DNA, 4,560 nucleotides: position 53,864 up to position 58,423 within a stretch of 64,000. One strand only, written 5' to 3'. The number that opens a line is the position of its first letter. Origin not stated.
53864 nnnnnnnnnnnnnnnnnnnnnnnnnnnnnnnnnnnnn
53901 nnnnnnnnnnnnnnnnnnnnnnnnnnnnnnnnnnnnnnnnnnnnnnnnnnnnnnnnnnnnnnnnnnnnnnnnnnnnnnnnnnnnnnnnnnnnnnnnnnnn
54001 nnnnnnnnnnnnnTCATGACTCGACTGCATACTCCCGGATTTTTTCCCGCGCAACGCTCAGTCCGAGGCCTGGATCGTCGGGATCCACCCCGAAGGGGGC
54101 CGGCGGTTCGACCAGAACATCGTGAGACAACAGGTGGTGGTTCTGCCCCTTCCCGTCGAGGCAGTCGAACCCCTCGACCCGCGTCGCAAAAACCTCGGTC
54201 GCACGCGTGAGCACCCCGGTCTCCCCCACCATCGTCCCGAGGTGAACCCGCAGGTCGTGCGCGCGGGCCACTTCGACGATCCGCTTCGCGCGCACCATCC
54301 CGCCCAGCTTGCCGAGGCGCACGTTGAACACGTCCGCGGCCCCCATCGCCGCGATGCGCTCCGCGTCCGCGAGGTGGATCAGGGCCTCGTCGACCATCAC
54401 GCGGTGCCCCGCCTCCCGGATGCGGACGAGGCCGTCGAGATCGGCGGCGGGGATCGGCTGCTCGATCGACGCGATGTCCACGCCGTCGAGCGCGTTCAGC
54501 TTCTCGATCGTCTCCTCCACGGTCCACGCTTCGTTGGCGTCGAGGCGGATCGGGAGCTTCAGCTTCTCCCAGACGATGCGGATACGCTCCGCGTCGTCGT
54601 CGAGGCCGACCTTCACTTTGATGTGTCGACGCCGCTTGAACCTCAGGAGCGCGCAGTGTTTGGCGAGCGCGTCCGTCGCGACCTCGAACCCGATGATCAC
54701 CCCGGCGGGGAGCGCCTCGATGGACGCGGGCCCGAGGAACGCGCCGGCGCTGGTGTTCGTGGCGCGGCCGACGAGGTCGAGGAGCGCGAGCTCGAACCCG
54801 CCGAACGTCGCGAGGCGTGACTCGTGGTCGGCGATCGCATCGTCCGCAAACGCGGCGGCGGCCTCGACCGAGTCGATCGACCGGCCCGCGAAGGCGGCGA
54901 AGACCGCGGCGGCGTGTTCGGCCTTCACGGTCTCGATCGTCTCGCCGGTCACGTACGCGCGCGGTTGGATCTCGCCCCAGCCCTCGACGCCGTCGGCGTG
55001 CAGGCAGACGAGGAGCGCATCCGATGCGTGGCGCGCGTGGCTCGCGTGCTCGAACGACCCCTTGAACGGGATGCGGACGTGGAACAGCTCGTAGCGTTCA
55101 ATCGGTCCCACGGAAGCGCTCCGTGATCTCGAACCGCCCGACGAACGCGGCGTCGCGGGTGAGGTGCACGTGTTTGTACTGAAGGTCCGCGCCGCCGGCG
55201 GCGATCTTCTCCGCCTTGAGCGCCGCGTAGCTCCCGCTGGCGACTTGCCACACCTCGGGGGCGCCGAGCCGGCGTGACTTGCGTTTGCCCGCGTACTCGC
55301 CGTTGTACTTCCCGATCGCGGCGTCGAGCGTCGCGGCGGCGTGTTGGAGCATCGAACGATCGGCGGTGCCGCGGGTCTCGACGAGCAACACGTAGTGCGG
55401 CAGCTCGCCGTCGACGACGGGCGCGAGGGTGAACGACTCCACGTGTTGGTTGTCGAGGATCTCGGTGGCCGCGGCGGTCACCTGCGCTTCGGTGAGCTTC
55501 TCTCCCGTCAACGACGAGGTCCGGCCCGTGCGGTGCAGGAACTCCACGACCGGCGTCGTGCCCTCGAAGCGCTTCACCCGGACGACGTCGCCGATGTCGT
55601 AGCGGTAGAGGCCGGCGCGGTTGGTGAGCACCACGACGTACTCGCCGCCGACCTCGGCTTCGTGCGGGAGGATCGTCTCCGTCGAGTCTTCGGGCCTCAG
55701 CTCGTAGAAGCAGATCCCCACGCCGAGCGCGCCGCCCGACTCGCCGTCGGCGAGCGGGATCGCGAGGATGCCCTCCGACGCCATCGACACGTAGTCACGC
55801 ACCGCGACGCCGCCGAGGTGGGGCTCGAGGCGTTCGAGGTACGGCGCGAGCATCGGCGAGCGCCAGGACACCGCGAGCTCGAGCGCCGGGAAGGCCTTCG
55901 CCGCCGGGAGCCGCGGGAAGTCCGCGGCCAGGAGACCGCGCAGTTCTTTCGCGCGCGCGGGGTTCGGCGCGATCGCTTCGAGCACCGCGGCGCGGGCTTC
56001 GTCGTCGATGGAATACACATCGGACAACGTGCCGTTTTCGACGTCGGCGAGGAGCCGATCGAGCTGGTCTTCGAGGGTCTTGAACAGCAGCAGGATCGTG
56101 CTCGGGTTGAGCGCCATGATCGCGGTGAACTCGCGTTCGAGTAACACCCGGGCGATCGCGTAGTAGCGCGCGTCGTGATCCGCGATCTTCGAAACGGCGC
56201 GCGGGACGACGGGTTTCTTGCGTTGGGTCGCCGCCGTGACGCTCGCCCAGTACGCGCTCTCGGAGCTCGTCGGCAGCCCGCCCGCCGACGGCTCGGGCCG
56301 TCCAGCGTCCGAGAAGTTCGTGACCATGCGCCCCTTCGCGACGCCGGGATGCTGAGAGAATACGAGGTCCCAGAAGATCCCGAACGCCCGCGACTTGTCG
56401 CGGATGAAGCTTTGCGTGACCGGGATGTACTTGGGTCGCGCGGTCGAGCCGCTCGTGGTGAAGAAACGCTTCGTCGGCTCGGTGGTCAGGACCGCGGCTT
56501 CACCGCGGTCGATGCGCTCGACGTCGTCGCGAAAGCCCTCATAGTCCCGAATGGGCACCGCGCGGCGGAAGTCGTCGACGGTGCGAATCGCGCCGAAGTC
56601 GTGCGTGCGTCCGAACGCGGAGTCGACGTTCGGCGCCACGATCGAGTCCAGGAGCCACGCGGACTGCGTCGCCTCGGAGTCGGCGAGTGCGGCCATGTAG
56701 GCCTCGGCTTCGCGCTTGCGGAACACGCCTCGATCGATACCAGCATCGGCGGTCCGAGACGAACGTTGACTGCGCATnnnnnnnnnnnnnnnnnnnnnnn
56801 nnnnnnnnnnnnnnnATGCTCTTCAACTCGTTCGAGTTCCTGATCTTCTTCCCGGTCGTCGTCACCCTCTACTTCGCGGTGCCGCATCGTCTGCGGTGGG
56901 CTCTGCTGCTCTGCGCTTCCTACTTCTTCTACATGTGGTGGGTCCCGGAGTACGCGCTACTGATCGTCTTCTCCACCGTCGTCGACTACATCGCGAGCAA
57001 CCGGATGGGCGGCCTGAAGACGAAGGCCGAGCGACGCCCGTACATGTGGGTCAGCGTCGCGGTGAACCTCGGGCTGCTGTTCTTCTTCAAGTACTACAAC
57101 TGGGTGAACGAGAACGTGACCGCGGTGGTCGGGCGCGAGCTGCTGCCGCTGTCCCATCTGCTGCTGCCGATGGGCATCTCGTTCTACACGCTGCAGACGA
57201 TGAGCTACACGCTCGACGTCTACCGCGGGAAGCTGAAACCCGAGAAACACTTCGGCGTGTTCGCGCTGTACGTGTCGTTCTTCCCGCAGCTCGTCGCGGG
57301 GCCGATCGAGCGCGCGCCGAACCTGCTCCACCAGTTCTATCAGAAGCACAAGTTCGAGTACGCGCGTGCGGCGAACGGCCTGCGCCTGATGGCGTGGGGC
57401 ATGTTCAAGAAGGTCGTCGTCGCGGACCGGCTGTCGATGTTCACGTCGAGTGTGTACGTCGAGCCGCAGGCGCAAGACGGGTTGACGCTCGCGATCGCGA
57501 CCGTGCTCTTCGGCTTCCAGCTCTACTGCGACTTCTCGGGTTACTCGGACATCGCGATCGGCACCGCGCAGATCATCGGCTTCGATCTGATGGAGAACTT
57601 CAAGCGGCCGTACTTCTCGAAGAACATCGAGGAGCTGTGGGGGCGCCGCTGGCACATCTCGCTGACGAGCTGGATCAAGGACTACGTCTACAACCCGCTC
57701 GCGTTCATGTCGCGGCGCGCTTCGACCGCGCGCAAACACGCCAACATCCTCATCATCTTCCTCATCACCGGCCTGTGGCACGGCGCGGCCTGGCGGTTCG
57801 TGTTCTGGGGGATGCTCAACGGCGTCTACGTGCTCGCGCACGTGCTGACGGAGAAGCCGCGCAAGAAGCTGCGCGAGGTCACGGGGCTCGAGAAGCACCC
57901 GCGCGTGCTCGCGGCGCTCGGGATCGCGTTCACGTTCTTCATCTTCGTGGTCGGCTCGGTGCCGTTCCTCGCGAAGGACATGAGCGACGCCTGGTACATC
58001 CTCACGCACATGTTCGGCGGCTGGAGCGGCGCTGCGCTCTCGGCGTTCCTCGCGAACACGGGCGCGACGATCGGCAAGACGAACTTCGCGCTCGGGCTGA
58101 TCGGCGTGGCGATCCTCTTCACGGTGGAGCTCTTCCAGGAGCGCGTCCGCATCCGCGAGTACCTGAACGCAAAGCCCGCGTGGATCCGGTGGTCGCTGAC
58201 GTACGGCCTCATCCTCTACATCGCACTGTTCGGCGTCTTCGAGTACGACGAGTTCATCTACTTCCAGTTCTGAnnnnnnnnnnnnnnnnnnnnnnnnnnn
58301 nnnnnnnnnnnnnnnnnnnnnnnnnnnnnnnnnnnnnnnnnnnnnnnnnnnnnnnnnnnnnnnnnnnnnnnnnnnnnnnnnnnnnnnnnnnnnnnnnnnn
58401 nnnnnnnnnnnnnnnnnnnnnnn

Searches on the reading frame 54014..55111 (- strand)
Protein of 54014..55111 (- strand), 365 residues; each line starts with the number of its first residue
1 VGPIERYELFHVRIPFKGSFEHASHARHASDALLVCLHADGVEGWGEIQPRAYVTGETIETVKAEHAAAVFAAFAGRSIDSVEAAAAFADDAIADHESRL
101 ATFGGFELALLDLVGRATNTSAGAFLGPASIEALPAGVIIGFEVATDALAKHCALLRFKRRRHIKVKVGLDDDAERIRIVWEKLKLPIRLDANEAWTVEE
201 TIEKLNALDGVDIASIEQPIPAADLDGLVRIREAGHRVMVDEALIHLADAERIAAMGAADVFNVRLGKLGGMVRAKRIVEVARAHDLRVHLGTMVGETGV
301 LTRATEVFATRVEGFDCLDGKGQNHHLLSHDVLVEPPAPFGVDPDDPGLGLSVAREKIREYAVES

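Call 4: search_protein_families(library=pfam, proteins=[window:54014-55111:-], max_evalue=0.01)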
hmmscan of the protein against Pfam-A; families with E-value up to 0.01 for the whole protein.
window:54014-55111:- (365 aa): 3 families
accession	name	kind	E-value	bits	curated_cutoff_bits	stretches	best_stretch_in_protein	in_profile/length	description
PF13378.12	MR_MLE_C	-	1e-35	123.9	29.4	1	160-356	14-218/219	Enolase C-terminal domain-like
PF02746.21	MR_MLE_N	-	1.4e-07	32.2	22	1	11-127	8-117/117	Mandelate racemase / muconate lactonizing enzyme, N-terminal domain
PF21508.2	MenC_N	-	0.0003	21.3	27.3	1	6-72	3-69/94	MenC, N-terminal domain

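Call 6: search_protein_families(library=ncbifam, proteins=[window:54014-55111:-], max_evalue=0.001)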
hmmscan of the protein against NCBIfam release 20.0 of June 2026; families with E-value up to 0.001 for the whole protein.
window:54014-55111:- (365 aa): 14 families
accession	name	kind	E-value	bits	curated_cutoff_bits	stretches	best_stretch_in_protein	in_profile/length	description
TIGR01928.1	menC_lowGC_arch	equivalog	6.4e-34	117.5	200.65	1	10-333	1-320/325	o-succinylbenzoate synthase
TIGR02534.1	mucon_cyclo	subfamily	1.4e-32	113.2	334.95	1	21-362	18-366/368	muconate/chloromuconate family cycloisomerase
NF042940.1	racemase_DgcA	equivalog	9.5e-29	100.6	400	1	11-316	5-292/323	N-acetyl-D-Glu racemase DgcA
NF041118.1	A_G_epim_Thtga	equivalog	3e-22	79.2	500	1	13-319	12-316/341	L-Ala-D/L-Glu epimerase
NF002782.0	PRK02901.1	equivalog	1.2e-19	70.5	288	1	154-291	96-238/328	o-succinylbenzoate synthase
TIGR01927.1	menC_gam_Gplu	equivalog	1.7e-16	60.4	130.55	1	28-283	19-254/307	o-succinylbenzoate synthase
NF043002.1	HProlDhtase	equivalog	1.7e-15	56.8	500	1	9-289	8-289/366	cis-3-hydroxy-L-proline dehydratase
NF011708.0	PRK15129.1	equivalog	2.4e-13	49.8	343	1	10-304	7-286/321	L-Ala-D/L-Glu epimerase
NF047820.1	TalGalacDh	equivalog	4.9e-12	45.4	500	1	143-353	149-356/371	L-talarate/galactarate dehydratase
NF002739.0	PRK02714.1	equivalog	2e-11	44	259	1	158-304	131-282/320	o-succinylbenzoate synthase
NF040790.2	glucon_galact_dh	equivalog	4.7e-09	35.5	750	1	169-296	173-303/390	bifunctional D-gluconate/D-galactonate dehydratase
NF003473.0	PRK05105.1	equivalog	6.1e-08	32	236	1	6-224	5-206/331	o-succinylbenzoate synthase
NF040866.1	AraD_Arch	equivalog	4e-06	26.1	650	1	100-363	101-371/372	arabinonate dehydratase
NF010624.0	PRK14017.1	equivalog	0.00098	18.3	311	0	204-362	196-361/382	galactonate dehydratase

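Call 31: search_solved_structures(query=window:54014-55111:-, max_evalue=1e-10)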
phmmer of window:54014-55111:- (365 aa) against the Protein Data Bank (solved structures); distinct sequences matched with E-value up to 1e-10: 45.
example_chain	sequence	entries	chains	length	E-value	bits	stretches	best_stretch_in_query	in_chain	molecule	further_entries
3my9_A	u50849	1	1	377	2e-25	93.2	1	4-359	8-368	Muconate cycloisomerase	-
3ct2_A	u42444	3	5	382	1.4e-24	90.4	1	4-359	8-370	Muconate cycloisomerase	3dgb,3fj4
2qde_A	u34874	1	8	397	7.2e-24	88.1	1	10-308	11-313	Mandelate racemase/muconate lactonizing enzyme family protein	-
1muc_A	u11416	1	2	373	1e-23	87.6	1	4-362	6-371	MUCONATE LACTONIZING ENZYME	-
2muc_A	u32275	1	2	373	1.1e-23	87.5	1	4-362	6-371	PROTEIN (MUCONATE CYCLOISOMERASE)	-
3jva_A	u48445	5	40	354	1.2e-23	87.4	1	13-306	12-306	Dipeptide Epimerase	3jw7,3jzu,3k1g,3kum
1f9c_A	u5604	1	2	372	1.2e-23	87.3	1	4-362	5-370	PROTEIN (MUCONATE CYCLOISOMERASE I)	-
1bkh_A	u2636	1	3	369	1.3e-23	87.2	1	4-362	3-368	MUCONATE LACTONIZING ENZYME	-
3muc_A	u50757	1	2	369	1.3e-23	87.2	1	4-362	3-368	PROTEIN (MUCONATE CYCLOISOMERASE)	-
3q45_A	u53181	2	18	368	2.9e-23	86.1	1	12-296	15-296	Mandelate racemase/muconate lactonizing enzyme family; possible chloromuconate cycloisomer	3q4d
2ggj_A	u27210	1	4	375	1.5e-22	83.7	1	3-357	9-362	N-acylamino acid racemase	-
2ggi_A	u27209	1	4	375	1.6e-22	83.6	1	3-357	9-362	N-acylamino acid racemase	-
1r0m_A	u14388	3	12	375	2.2e-22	83.2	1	3-357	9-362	N-acylamino acid racemase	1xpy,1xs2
2ggg_A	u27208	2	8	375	2.2e-22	83.2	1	3-357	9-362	N-acylamino acid racemase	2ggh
2p88_A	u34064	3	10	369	5.8e-22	81.8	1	7-304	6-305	Mandelate racemase/muconate lactonizing enzyme family protein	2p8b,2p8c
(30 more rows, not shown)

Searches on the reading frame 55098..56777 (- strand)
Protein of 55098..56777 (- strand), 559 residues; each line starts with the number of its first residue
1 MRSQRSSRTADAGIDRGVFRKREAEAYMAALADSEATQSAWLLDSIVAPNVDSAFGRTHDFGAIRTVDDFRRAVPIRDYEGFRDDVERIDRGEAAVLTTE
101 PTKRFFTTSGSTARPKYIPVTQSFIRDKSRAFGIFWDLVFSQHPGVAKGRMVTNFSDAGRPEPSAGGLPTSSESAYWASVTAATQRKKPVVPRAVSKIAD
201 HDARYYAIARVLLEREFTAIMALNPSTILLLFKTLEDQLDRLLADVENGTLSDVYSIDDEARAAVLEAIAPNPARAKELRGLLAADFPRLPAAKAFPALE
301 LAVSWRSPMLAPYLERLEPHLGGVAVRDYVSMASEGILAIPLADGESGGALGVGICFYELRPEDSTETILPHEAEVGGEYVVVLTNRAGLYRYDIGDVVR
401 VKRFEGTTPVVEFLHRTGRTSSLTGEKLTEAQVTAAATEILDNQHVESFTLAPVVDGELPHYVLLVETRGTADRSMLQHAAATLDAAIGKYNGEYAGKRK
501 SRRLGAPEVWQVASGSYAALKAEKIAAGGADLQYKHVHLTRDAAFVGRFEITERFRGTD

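Call 4: search_protein_families(library=pfam, proteins=[window:55098-56777:-], max_evalue=0.01)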
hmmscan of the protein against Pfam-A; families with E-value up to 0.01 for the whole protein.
window:55098-56777:- (559 aa): 3 families
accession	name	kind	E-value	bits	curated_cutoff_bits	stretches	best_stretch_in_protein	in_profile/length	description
PF03321.19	GH3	-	5.6e-51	174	23.6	1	35-324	13-302/304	GH3 family N-terminal domain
PF23572.1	GH3_C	-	2.6e-18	67.3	23.6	1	432-542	6-117/119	GH3 family C-terminal domain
PF23571.1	GH3_M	-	7.7e-16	58.4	23.6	1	356-416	8-75/75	GH3 family central domain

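Call 6: search_protein_families(library=ncbifam, proteins=[window:55098-56777:-], max_evalue=0.001)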
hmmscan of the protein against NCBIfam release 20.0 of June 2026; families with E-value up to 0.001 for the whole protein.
window:55098-56777:- (559 aa): 1 family
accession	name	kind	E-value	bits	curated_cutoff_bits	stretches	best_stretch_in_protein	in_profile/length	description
NF052613.1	OlsH_GH3_orni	equivalog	4.6e-31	107.9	620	2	293-529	250-490/524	lyso-ornithine lipid synthetase OlsH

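Call 33: search_solved_structures(query=window:55098-56777:-, max_evalue=0.001)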
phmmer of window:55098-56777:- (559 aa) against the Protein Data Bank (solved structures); distinct sequences matched with E-value up to 0.001: 10.
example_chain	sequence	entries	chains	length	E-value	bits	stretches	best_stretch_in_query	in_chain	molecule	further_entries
5ech_A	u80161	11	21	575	1.3e-30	110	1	69-536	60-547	Jasmonic acid-amido synthetase JAR1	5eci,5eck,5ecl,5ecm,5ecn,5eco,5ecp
4epl_A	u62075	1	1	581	1.3e-30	110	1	69-536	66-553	Jasmonic acid-amido synthetase JAR1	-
4b2g_A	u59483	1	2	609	2.2e-23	86.2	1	43-536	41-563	GH3-1 AUXIN CONJUGATING ENZYME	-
7vka_A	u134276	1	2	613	2.6e-22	82.6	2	41-276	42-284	Indole-3-acetic acid-amido synthetase GH3.6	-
9fwd_A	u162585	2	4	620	2.7e-22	82.5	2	41-276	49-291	Indole-3-acetic acid-amido synthetase GH3.6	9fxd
5kod_A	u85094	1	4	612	2.9e-21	79.1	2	39-276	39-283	Indole-3-acetic acid-amido synthetase GH3.5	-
7dk8_A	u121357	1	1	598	4.4e-21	78.6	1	69-534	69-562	Probable indole-3-acetic acid-amido synthetase GH3.8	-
6avh_A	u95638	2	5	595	2e-20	76.4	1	42-536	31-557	GH3.15 acyl acid amido synthetase | AtGH3.15 acyl acid amido synthetase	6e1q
6oms_A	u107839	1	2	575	1.8e-11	46.8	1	41-535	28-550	4-substituted benzoates-glutamate ligase GH3.12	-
4epm_A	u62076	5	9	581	1.8e-11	46.8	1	41-535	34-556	4-substituted benzoates-glutamate ligase GH3.12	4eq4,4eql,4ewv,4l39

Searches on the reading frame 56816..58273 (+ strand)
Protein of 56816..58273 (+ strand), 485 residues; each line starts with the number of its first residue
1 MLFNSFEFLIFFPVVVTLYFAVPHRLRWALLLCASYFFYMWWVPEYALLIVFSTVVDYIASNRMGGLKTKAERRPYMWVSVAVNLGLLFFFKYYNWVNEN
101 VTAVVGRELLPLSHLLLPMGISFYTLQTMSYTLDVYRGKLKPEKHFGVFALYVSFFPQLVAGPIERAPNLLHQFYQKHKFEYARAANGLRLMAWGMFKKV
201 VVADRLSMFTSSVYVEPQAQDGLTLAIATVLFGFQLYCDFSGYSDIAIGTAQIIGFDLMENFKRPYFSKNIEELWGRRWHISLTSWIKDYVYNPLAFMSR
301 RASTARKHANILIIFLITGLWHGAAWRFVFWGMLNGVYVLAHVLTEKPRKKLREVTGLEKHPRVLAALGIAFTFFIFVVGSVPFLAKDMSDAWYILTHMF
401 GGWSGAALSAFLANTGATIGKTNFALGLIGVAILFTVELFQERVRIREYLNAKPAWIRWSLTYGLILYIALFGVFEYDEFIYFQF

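Call 4: search_protein_families(library=pfam, proteins=[window:56816-58273:+], max_evalue=0.01)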
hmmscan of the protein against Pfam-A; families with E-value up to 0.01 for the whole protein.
window:56816-58273:+ (485 aa): 2 families
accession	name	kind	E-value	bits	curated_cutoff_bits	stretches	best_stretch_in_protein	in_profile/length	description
PF03062.24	MBOAT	-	1.3e-25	90.9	27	1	149-382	84-330/337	MBOAT, membrane-bound O-acyltransferase family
PF13813.11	MBOAT_2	-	1.8e-07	31.8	25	1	261-325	4-67/85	Membrane bound O-acyl transferase family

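Call 6: search_protein_families(library=ncbifam, proteins=[window:56816-58273:+], max_evalue=0.001)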
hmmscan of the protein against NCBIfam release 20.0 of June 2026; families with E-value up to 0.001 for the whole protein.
window:56816-58273:+ (485 aa): 1 family
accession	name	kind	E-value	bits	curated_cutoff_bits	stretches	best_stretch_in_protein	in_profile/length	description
TIGR04091.1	LTA_dltB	equivalog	2.6e-43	148.7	375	1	9-381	14-373/380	D-alanyl-lipoteichoic acid biosynthesis protein DltB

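Call 72: search_solved_structures(query=window:56816-58273:+, max_evalue=0.01)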
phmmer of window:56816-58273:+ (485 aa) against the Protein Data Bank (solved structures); distinct sequences matched with E-value up to 0.01: 2.
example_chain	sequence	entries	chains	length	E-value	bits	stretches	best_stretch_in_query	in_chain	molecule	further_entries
6bug_C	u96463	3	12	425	1.7e-27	99.7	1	114-394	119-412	D-alanyl transfer protein DltB | Integral membrane protein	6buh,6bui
8jem_A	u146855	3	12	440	2.5e-27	99.1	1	114-394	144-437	Teichoic acid D-alanyltransferase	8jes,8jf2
